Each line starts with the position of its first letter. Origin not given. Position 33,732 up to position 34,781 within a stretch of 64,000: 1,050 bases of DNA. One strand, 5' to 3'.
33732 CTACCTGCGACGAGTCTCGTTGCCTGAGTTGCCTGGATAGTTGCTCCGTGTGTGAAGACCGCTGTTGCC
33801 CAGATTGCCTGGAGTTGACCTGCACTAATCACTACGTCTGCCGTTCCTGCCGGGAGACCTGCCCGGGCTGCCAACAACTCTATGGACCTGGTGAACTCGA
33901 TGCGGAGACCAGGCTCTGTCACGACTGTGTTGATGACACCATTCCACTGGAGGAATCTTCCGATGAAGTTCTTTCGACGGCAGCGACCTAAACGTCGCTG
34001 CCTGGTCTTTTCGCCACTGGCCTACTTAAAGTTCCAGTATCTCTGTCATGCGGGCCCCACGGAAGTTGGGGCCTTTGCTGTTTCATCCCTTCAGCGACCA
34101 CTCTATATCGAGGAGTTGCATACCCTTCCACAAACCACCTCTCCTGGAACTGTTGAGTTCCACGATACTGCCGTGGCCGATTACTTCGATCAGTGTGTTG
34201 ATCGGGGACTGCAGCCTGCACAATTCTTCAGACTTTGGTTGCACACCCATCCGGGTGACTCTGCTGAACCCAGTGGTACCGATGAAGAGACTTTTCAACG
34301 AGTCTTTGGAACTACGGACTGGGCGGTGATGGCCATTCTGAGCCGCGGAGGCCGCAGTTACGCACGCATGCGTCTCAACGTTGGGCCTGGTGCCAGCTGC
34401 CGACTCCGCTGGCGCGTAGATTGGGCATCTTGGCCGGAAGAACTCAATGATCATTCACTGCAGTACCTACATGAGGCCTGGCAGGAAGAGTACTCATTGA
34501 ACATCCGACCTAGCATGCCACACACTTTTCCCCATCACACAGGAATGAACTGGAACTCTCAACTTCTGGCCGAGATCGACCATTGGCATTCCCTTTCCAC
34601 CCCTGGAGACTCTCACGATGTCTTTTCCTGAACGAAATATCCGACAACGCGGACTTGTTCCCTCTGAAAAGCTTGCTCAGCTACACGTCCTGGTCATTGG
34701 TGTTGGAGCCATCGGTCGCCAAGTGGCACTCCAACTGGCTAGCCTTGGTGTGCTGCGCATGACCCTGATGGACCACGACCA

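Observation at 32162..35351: Ubiquitin-like conjugation cassette 1 (Ubl - E2 - JAMM - E1) on an integrase-bounded island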

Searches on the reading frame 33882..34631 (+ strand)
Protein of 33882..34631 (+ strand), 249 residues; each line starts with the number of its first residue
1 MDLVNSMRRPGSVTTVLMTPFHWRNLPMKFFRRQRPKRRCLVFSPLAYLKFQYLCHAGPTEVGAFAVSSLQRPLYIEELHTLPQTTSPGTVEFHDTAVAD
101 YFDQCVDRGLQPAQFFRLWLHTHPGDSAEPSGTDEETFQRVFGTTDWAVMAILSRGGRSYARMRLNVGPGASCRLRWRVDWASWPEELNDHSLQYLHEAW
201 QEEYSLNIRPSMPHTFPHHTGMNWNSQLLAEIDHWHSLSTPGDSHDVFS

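Call 3: search_protein_families(library=pfam, proteins=[window:33882-34631:+], max_evalue=1)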
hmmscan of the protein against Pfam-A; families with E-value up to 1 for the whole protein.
window:33882-34631:+ (249 aa): 1 family
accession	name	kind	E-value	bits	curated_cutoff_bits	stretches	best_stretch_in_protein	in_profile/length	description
PF14464.11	Prok-JAB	-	2e-05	24.9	25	1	57-155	15-103/114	Prokaryotic homologs of the JAB domain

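Call 4: search_protein_families(library=padloc, proteins=[window:33882-34631:+], max_evalue=1)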
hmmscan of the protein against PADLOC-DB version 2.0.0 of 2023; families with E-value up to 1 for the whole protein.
window:33882-34631:+ (249 aa): 8 families
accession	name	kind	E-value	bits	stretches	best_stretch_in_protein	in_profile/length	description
PDLC00891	JAB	-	0.00047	17.6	1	114-150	88-123/159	JAB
PDLC00896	JAB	-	0.0015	16.2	1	121-156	98-137/159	JAB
PDLC00909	JAB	-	0.0096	13.6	1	111-144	96-128/168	JAB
PDLC00890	JAB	-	0.0099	13.4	1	56-143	28-117/157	JAB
PDLC00902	JAB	-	0.014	13.1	1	121-147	100-126/159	JAB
PDLC00889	JAB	-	0.027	12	1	121-147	103-129/168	JAB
PDLC00901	JAB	-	0.044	11.7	1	113-142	96-124/163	JAB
PDLC00887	JAB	-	0.056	11.4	1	119-146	99-125/160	JAB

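Call 5: search_protein_families(library=ncbifam, proteins=[window:33882-34631:+], max_evalue=1)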
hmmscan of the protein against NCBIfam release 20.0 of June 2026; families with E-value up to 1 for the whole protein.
window:33882-34631:+ (249 aa): 2 families
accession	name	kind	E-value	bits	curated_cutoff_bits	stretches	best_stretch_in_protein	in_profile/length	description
TIGR02256.1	ICE_VC0181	hypoth_equivalog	0.00085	19.2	127.6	1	119-154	79-112/131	conserved hypothetical protein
NF050170.1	CDNTaseCGASCap3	equivalog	0.0033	17.7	200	1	94-156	78-135/153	CBASS system CD-NTase/cGAS isopeptidase Cap3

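Call 67: search_protein_families(library=phrogs, proteins=[window:33882-34631:+], max_evalue=0.01)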
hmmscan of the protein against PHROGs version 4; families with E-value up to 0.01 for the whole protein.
window:33882-34631:+ (249 aa): 0 families

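Call 82: search_solved_structures(query=window:33963-34631:+, max_evalue=1, show_alignments=2)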
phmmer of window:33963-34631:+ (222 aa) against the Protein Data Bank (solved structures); distinct sequences matched with E-value up to 1: 0.

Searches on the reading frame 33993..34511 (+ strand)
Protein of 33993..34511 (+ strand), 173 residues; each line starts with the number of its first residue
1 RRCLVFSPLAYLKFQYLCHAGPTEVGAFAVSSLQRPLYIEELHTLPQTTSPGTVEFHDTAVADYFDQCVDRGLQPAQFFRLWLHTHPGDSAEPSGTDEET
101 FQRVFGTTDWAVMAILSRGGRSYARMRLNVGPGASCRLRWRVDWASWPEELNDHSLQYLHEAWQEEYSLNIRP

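Call 86: search_solved_structures(query=A8, max_evalue=10, show_alignments=2)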
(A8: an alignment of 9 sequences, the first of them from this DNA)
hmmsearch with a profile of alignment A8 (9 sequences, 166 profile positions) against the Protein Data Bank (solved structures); distinct sequences matched with E-value up to 10: 20.
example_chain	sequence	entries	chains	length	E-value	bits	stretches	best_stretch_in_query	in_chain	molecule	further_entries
6fjv_A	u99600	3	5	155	0.0045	20.2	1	4-115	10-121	26S proteasome regulatory subunit N11-like protein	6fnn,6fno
5w83_B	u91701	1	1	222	0.0084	19.3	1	3-102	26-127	Ubiquitin carboxyl-terminal hydrolase RPN11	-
4owp_B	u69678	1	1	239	0.0086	19.3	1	3-102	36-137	26S proteasome regulatory subunit RPN11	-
5u4p_B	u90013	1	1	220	0.0087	19.3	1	3-102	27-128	26S proteasome regulatory subunit RPN11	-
4ocl_B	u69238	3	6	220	0.0088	19.3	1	3-102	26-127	26S proteasome regulatory subunit RPN11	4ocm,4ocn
4o8x_B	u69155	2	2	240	0.009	19.2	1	3-102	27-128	26S proteasome regulatory subunit RPN11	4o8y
6fju_A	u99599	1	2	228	0.012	18.8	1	4-115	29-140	26S proteasome regulatory subunit N11-like protein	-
6fvt_V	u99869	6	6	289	0.013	18.7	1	3-102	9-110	Ubiquitin carboxyl-terminal hydrolase RPN11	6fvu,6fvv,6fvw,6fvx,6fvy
3jck_G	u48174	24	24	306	0.015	18.6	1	3-102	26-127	Ubiquitin carboxyl-terminal hydrolase RPN11 | 26S PROTEASOME REGULATORY SUBUNIT RPN11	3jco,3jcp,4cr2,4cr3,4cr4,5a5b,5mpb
5vfp_c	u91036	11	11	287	0.055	16.7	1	6-106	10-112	26S proteasome non-ATPase regulatory subunit 14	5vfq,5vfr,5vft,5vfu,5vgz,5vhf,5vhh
22mm_c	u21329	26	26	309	0.064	16.5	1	6-106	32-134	26S proteasome non-ATPase regulatory subunit 14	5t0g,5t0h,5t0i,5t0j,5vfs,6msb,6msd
12bm_c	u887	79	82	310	0.065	16.5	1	6-106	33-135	26S proteasome non-ATPase regulatory subunit 14 | Proteasome (Prosome, macropain) 26S subunit, non-ATPase, 14 | RPN11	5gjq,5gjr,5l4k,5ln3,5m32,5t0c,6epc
8usb_c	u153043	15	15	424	0.11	15.7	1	6-105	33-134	26S proteasome non-ATPase regulatory subunit 14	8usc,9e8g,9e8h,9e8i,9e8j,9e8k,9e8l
9w39_c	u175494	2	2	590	0.19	15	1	6-104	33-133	Ubiquitin C-terminal hydrolase PSMD14,Uncharacterized protein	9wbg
8amz_V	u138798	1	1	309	0.29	14.3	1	6-103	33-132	26S proteasome regulatory subunit RPN11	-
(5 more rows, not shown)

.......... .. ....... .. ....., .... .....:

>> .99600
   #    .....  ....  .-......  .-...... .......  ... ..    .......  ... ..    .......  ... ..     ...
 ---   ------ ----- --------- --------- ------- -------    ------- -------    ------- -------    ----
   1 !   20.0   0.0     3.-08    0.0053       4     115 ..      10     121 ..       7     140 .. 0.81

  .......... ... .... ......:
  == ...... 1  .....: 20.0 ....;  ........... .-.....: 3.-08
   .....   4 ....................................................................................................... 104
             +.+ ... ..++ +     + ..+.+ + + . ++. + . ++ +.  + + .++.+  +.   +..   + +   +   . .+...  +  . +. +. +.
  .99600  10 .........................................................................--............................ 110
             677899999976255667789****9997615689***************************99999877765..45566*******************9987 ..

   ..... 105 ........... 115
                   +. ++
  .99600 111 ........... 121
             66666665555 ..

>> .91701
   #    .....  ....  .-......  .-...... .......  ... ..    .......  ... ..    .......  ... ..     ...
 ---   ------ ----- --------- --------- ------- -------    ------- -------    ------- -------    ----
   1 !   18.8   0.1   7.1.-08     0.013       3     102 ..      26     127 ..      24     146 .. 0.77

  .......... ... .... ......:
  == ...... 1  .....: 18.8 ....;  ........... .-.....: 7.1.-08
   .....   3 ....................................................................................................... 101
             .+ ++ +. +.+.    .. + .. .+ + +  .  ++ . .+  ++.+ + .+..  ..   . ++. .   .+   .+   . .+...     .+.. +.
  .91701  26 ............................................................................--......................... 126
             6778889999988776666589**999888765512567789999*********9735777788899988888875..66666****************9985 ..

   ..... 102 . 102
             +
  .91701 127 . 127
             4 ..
